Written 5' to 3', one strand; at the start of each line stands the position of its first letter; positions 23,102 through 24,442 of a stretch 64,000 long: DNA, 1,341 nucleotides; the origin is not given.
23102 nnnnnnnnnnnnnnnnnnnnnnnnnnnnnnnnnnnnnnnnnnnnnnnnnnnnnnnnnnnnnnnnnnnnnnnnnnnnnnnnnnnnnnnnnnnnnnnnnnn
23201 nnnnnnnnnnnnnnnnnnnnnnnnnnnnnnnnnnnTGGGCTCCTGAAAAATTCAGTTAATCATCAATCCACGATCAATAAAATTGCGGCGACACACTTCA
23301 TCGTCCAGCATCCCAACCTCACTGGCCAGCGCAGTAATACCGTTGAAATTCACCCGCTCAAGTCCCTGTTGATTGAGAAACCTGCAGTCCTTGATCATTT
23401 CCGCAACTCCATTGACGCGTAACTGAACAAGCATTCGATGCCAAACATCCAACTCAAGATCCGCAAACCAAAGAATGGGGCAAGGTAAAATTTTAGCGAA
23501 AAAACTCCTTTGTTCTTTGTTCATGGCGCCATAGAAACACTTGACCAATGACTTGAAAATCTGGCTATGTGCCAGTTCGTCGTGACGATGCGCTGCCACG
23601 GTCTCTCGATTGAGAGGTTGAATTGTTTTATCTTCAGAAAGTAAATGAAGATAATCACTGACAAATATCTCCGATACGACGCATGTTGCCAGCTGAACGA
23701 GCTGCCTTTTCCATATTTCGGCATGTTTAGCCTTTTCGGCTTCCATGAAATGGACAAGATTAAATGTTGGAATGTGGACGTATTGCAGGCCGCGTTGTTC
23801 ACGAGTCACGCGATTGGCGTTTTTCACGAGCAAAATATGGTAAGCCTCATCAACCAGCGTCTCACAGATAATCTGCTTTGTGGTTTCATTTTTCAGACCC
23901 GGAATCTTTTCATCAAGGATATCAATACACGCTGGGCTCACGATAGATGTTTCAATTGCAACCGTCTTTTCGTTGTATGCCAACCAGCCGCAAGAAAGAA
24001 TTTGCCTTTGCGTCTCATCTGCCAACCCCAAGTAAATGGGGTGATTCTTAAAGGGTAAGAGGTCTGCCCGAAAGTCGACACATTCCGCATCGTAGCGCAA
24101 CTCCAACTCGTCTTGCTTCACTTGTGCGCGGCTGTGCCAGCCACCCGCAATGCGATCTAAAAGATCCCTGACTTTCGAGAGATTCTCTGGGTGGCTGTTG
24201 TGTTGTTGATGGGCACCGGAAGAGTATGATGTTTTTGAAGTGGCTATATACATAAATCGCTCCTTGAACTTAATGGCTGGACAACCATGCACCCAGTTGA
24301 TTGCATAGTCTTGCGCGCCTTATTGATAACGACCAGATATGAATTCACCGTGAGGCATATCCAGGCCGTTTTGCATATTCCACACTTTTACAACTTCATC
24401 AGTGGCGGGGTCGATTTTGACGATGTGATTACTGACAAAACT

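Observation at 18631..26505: Lower-GC, iron-regulated accessory island encoding an AurF-like di-iron oxygenase, a stand-alone glutamine amidotransferase, a MOSC reductase and secreted proteins of unknown function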

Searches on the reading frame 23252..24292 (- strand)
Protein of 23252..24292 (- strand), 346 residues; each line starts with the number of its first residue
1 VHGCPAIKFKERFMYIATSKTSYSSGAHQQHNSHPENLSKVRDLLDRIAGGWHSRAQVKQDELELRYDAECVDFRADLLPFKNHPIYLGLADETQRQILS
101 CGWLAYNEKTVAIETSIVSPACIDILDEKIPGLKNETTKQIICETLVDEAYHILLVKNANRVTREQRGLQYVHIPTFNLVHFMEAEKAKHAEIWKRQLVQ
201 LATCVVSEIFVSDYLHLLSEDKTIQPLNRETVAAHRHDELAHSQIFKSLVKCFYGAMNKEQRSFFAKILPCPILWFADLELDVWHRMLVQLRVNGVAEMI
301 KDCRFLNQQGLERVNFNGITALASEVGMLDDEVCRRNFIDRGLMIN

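Call 3: search_protein_families(library=pfam, proteins=[window:23252-24292:-], max_evalue=0.01)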
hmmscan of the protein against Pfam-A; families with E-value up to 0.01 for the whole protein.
window:23252-24292:- (346 aa): 1 family
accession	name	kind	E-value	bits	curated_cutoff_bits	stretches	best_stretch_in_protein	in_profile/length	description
PF11583.14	AurF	-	4.3e-49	167.6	29.6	1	42-327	5-282/282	P-aminobenzoate N-oxygenase AurF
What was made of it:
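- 23252..24253 (-): AurF-family di-iron oxygenase of an uncharacterised clade ('clade P'). PF11583 at 167.6 bits (call 3).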

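Call 4: search_protein_families(library=ncbifam, proteins=[window:23252-24292:-], max_evalue=0.01)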
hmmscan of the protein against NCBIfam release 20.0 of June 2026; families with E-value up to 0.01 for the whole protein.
window:23252-24292:- (346 aa): 1 family
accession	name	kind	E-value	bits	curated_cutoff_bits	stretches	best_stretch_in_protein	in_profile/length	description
NF045603.1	diiron_AurF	exception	3.7e-36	124.8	620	1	45-328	28-316/334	4-aminobenzoate N-oxygenase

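Call 9: find_homologous_proteins(query=window:23252-24253:-)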
Query window:23252-24253:- (333 aa): 347 proteins with E <= 0.001 among 1210 candidates; the best 120 are listed.
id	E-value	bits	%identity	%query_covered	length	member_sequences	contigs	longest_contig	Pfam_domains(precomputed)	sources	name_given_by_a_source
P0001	1.2e-224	762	100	100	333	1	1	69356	PF11583.15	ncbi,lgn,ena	-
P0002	1.6e-182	624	83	100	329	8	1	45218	PF11583.15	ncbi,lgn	-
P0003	1.1e-159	549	78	91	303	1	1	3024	PF11583.15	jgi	-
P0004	6.0e-124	431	64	92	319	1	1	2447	PF11583.15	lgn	-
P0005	3.2e-119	416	57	98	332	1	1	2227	PF11583.15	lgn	-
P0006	2.8e-114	400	56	93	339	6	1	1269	PF11583.15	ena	-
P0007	9.8e-114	398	59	94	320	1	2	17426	PF11583.15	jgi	jgi:hypothetical protein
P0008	1.7e-112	394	59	92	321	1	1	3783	PF11583.15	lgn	-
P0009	4.7e-112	392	59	91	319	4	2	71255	PF11583.15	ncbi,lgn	-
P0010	3.1e-110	386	60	89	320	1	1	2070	PF11583.15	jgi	jgi:hypothetical protein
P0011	3.3e-110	386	56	94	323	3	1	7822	PF11583.15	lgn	-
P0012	6.0e-110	385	59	92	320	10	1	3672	PF11583.15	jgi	jgi:hypothetical protein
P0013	7.7e-109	382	59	89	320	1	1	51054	PF11583.15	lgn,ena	-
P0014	2.3e-108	380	58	89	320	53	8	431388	PF11583.15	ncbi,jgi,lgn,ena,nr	ncbi:MAG: hypothetical protein A2711_17235 [Burkholderiales bacterium RIFCSPHIGHO2_01_FULL_63_240]|j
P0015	1.1e-107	378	56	94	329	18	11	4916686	PF11583.15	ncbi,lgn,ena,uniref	ncbi:diiron oxygenase [Tistrella mobilis]|uniref:AurF N-oxygenase family protein n=1 Tax=Tistrella m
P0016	9.2e-107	375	54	93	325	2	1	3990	PF11583.15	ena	-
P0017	2.3e-106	374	60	87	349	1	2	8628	PF11583.15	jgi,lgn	jgi:hypothetical protein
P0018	4.1e-106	373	55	98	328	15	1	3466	PF11583.15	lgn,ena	-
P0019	5.7e-106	372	56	90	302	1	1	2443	PF11583.15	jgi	jgi:hypothetical protein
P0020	1.9e-105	370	54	98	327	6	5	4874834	PF11583.15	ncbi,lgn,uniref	ncbi:diiron oxygenase [Tistrella sp. BH-R2-4]|uniref:Diiron oxygenase n=1 Tax=Tistrella arctica TaxI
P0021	8.0e-105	368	56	90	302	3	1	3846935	PF11583.15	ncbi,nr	ncbi:diiron oxygenase [Sphingobium sp. CFD-1]|nr:diiron oxygenase [Sphingobium sp. CFD-1]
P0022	2.2e-104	367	54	90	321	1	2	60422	PF11583.15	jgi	-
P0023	2.0e-103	364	54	90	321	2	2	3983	PF11583.15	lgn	-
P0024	2.7e-103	363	52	95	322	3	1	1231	PF11583.15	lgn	-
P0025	6.5e-102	359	56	89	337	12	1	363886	PF11583.15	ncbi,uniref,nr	ncbi:diiron oxygenase [Aquabacterium soli]|uniref:Diiron oxygenase n=1 Tax=Aquabacterium soli TaxID=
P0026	7.2e-101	355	52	92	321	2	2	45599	PF11583.15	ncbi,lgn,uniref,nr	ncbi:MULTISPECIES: diiron oxygenase [unclassified Aureimonas]|uniref:diiron oxygenase n=1 Tax=unclas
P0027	3.6e-100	353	54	90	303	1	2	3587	PF11583.15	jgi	-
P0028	1.3e-99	351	53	90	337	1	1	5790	PF11583.15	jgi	jgi:hypothetical protein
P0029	1.9e-98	347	52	92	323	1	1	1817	PF11583.15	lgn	-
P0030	4.9e-98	346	49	97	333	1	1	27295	PF11583.15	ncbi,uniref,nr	ncbi:diiron oxygenase [Moorena sp. SIO3H5]|uniref:diiron oxygenase n=1 Tax=Moorena sp. SIO3H5 TaxID=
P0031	2.6e-96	340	50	93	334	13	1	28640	PF11583.15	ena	-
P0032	3.5e-96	340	47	96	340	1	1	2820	PF11583.15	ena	-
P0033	3.8e-96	340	49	98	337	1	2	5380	PF11583.15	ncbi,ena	-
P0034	3.9e-96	340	50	93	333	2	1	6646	PF11583.15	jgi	jgi:hypothetical protein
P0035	1.2e-95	338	49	97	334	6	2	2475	PF11583.15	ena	-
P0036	1.2e-95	338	50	94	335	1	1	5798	PF11583.15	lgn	-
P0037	1.3e-95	338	49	94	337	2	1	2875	PF11583.15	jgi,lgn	jgi:hypothetical protein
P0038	1.4e-95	338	48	94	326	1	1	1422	PF11583.15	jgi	-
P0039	1.6e-95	338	50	91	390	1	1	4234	PF11583.15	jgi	jgi:hypothetical protein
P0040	3.3e-95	337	49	99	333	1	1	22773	PF11583.15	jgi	jgi:hypothetical protein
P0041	1.1e-94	335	51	92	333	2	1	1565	PF11583.15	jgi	-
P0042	1.5e-94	335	47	91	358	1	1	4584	PF11583.15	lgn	-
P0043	1.8e-94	334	50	97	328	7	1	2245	PF11583.15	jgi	jgi:P-aminobenzoate N-oxygenase AurF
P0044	2.4e-94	334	48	93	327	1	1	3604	PF11583.15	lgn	-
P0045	7.2e-94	332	48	94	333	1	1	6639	PF11583.15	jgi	jgi:hypothetical protein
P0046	1.1e-93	332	47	95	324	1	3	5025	PF11583.15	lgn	-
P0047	1.2e-93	332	47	94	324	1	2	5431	PF11583.15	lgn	-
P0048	1.5e-93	331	50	92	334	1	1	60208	PF11583.15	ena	-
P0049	3.7e-93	330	50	92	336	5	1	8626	PF11583.15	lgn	-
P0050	3.8e-93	330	50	93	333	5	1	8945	PF11583.15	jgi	jgi:P-aminobenzoate N-oxygenase AurF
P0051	4.7e-93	330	49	93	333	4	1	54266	PF11583.15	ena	-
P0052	5.8e-93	329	46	99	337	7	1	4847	PF11583.15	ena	-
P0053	6.1e-93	329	49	94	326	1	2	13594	PF11583.15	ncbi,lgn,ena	-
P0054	7.5e-93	329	49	94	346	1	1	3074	PF11583.15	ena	-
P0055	1.8e-92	328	50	92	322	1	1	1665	PF11583.15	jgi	jgi:hypothetical protein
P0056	2.2e-92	328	49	95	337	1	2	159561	PF11583.15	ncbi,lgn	ncbi:MAG: diiron oxygenase [Cyanobacteria bacterium J06621_8]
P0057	2.2e-92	328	48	91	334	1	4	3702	PF11583.15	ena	-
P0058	2.4e-92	327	49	96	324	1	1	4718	PF11583.15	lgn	-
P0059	2.8e-92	327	48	93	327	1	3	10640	PF11583.15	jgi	jgi:hypothetical protein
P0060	3.0e-92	327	47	95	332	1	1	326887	PF11583.15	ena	-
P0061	5.2e-92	326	47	98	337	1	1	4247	PF11583.15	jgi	jgi:hypothetical protein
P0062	5.5e-92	326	48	92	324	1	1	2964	PF11583.15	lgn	-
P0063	8.9e-92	326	47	98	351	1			PF11583.15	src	-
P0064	1.0e-91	325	50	93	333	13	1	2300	PF11583.15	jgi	jgi:hypothetical protein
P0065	1.5e-91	325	48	92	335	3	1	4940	PF11583.15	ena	-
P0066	1.6e-91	325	48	94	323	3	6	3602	PF11583.15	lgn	-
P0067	2.2e-91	324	49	93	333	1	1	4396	PF11583.15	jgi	jgi:hypothetical protein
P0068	2.2e-91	324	47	93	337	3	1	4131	PF11583.15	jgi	jgi:alpha-N-dichloroacetyl-p-aminophenylserinol N-oxygenase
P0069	2.2e-91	324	52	91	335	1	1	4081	PF11583.15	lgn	-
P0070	3.2e-91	324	47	91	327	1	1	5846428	PF11583.15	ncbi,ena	-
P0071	3.5e-91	324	49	94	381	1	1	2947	PF11583.15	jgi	jgi:hypothetical protein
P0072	4.5e-91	323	48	93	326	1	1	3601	PF11583.15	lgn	-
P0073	4.9e-91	323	48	93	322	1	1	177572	PF11583.15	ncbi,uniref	ncbi:diiron oxygenase [Streptomyces sp. NPDC004111]|uniref:diiron oxygenase n=1 Tax=Streptomyces sp.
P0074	5.5e-91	323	47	93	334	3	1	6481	PF11583.15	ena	-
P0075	7.0e-91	323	48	95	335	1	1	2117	PF11583.15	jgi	jgi:hypothetical protein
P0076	1.1e-90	322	50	91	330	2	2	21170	PF11583.15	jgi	jgi:alpha-N-dichloroacetyl-p-aminophenylserinol N-oxygenase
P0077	1.1e-90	322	48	93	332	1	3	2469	PF11583.15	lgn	-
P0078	1.1e-90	322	48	95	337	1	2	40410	PF11583.15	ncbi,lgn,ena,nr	ncbi:MAG: diiron oxygenase [Calothrix sp. MO_192.B10]|nr:diiron oxygenase [Calothrix sp. MO_192.B10]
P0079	1.1e-90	322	46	95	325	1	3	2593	PF11583.15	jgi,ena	jgi:hypothetical protein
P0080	1.3e-90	322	48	93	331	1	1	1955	PF11583.15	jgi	jgi:alpha-N-dichloroacetyl-p-aminophenylserinol N-oxygenase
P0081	1.5e-90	322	46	99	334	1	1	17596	PF11583.15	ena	-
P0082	1.6e-90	321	48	93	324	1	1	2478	PF11583.15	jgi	jgi:P-aminobenzoate N-oxygenase AurF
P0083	1.9e-90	321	46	98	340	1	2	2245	PF11583.15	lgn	-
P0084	2.0e-90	321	48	93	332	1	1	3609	PF11583.15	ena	-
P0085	2.1e-90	321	46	98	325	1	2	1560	PF11583.15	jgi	jgi:hypothetical protein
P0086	2.3e-90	321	47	92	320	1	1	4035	PF11583.15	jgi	jgi:hypothetical protein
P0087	2.4e-90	321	49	91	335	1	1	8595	PF11583.15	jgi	jgi:hypothetical protein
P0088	3.6e-90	320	48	93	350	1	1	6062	PF11583.15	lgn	-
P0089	4.7e-90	320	47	92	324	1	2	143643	PF11583.15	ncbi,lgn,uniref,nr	ncbi:hypothetical protein GCM10010145_58410 [Streptomyces ruber]|uniref:Diiron oxygenase n=2 Tax=Str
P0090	5.0e-90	320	47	93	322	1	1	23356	PF11583.15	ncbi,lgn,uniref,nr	ncbi:diiron oxygenase [Streptomyces purpurogeneiscleroticus]|uniref:diiron oxygenase n=1 Tax=Strepto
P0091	5.4e-90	320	49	91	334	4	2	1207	PF11583.15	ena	-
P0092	9.1e-90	319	47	92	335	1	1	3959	PF11583.15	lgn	-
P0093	1.0e-89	319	50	88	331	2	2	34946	PF11583.15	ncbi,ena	-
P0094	1.0e-89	319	47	93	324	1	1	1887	PF11583.15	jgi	jgi:hypothetical protein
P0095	1.1e-89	319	48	99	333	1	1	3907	PF11583.15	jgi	jgi:hypothetical protein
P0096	1.1e-89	319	46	95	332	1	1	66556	PF11583.15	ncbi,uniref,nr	ncbi:MAG: diiron oxygenase [Okeania sp. SIO3B5]|uniref:AurF N-oxygenase family protein n=1 Tax=Okean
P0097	1.4e-89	318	48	93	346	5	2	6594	PF11583.15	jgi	jgi:P-aminobenzoate N-oxygenase AurF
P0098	1.4e-89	318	46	98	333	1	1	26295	PF11583.15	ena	-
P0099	1.4e-89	318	49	91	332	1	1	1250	PF11583.15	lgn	-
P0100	1.5e-89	318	47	93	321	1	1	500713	PF11583.15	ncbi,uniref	ncbi:diiron oxygenase [Streptomyces sp. NPDC021093]|uniref:diiron oxygenase n=1 Tax=Streptomyces sp.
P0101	1.5e-89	318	49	93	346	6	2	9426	PF11583.15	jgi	jgi:alpha-N-dichloroacetyl-p-aminophenylserinol N-oxygenase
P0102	1.7e-89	318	48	93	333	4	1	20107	PF11583.15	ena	-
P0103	1.7e-89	318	48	93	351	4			PF11583.15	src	-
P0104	1.8e-89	318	46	93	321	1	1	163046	PF11583.15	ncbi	ncbi:diiron oxygenase [Streptomyces sp. NPDC055189]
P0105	1.9e-89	318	47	93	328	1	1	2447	PF11583.15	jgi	-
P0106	2.1e-89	318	48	98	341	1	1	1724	PF11583.15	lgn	-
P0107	2.2e-89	318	48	93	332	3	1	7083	PF11583.15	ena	-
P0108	2.4e-89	318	46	93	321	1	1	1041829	PF11583.15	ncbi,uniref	ncbi:diiron oxygenase [Streptomyces sp. NPDC048436]|uniref:diiron oxygenase n=1 Tax=Streptomyces sp.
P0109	3.1e-89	317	48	94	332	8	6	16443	PF11583.15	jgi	jgi:hypothetical protein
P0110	3.1e-89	317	48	93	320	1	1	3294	PF11583.15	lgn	-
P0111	3.2e-89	317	47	92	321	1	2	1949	PF11583.15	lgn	-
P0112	3.3e-89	317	49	91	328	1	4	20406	PF11583.15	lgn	-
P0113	3.4e-89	317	49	92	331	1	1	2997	PF11583.15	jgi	jgi:P-aminobenzoate N-oxygenase AurF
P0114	3.9e-89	317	49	90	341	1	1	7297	PF11583.15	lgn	-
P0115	5.1e-89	317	47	93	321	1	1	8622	PF11583.15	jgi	jgi:hypothetical protein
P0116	5.2e-89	316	51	89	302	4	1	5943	PF11583.15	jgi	jgi:hypothetical protein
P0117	5.5e-89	316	45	96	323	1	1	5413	PF11583.15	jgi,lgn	jgi:hypothetical protein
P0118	6.0e-89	316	48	90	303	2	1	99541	PF11583.15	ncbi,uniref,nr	ncbi:diiron oxygenase [Actinoplanes aureus]|uniref:Diiron oxygenase n=1 Tax=Actinoplanes aureus TaxI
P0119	8.4e-89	316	49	92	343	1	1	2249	PF11583.15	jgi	jgi:hypothetical protein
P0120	8.8e-89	316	49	93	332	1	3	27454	PF11583.15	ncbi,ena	-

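Call 10: find_encoding_contigs(protein=P0002, flank=10000, max_places=3)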
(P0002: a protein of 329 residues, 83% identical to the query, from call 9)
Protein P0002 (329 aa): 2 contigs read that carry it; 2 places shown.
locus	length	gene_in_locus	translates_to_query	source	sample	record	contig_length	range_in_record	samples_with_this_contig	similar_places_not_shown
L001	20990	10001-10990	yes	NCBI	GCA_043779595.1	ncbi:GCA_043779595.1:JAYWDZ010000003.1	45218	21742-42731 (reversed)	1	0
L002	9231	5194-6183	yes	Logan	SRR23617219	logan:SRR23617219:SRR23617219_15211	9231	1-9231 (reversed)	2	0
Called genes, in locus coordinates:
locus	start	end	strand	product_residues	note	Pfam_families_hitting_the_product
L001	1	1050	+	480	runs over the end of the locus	PF03448:MgtE_N, PF00571:CBS (weak), PF01769:MgtE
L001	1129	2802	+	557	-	PF00664:ABC_membrane, PF00005:ABC_tran, PF02463:SMC_N (weak)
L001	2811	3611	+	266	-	PF01171:ATP_bind_3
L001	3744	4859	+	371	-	PF00266:Aminotran_5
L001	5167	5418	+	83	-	-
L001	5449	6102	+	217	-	PF01047:MarR, PF12802:MarR_2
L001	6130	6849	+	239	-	-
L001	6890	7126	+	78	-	PF13192:Thioredoxin_3 (weak)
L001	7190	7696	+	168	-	PF00578:AhpC-TSA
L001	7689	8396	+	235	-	PF03473:MOSC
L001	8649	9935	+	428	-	-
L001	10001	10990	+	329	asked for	PF11583:AurF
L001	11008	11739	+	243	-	PF00117:GATase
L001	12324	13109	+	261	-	PF07992:Pyr_redox_2, PF00070:Pyr_redox, PF01266:DAO (faint), PF18113:Rbx_binding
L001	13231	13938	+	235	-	PF00117:GATase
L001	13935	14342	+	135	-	-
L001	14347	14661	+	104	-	-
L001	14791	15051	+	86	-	-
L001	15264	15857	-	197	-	-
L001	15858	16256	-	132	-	PF18602:Rap1a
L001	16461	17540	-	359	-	-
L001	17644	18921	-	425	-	PF00202:Aminotran_3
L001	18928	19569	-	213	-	PF02581:TMP-TENI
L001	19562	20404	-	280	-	PF08543:Phos_pyr_kin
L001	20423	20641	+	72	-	PF00301:Rubredoxin, PF21349:RUBY_RBDX (faint)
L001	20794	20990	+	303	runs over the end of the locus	-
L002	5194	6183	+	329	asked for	PF11583:AurF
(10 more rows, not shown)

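Call 11: find_encoding_contigs(protein=P0015, flank=8000, max_places=2)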
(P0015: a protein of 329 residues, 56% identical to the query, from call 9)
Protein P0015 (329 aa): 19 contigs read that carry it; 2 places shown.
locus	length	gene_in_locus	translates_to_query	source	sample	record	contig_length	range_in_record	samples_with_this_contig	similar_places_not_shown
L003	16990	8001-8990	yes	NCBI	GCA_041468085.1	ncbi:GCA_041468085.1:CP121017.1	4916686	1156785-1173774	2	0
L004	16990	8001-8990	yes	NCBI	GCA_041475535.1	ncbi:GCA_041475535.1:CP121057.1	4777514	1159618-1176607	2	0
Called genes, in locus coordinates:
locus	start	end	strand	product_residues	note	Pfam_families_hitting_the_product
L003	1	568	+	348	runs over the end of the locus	PF00248:Aldo_ket_red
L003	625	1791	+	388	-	PF07690:MFS_1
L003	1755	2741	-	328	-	PF01794:Ferric_reduct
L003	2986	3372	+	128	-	PF07883:Cupin_2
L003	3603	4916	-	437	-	PF00392:GntR, PF00155:Aminotran_1_2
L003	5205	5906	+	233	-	PF00117:GATase, PF07722:Peptidase_C26 (weak)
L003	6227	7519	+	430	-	PF00464:SHMT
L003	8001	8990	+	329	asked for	PF11583:AurF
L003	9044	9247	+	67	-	PF00301:Rubredoxin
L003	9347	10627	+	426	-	PF07992:Pyr_redox_2, PF00070:Pyr_redox, PF14759:Reductase_C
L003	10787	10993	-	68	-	PF01361:Tautomerase, PF14552:Tautomerase_2 (weak)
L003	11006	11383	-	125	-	PF12893:Lumazine_bd_2, PF13474:SnoaL_3 (weak)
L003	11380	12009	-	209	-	PF02798:GST_N, PF13409:GST_N_2, PF13417:GST_N_3, PF00043:GST_C, PF14497:GST_C_3 (weak), PF13410:GST_C_2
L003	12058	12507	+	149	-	PF01638:HxlR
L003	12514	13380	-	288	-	PF00892:EamA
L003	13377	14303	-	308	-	PF02558:ApbA, PF08546:ApbA_C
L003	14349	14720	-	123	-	PF00034:Cytochrom_C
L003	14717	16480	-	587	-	PF05199:GMC_oxred_C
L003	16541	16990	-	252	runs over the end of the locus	PF13618:Gluconate_2-dh3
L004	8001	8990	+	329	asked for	PF11583:AurF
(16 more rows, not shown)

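Call 13: find_encoding_contigs(protein=P0001, flank=10000, max_places=2)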
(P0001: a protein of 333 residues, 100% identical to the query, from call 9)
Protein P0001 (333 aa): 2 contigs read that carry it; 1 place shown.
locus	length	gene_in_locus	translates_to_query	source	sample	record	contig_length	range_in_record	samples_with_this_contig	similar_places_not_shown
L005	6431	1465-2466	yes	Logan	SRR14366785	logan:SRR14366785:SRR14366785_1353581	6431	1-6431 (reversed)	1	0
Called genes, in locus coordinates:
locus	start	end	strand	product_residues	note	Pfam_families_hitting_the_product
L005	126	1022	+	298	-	-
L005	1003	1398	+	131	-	-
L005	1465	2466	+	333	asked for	PF11583:AurF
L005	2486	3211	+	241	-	PF00117:GATase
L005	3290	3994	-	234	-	PF03473:MOSC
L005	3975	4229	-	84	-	-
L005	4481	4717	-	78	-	PF13192:Thioredoxin_3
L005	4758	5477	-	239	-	-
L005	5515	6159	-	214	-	PF01047:MarR, PF12802:MarR_2, PF13463:HTH_27 (weak), PF09339:HTH_IclR (weak)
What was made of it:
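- Checked: The same lesion appears in a Logan assembly of run SRR14366785 (call 13).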
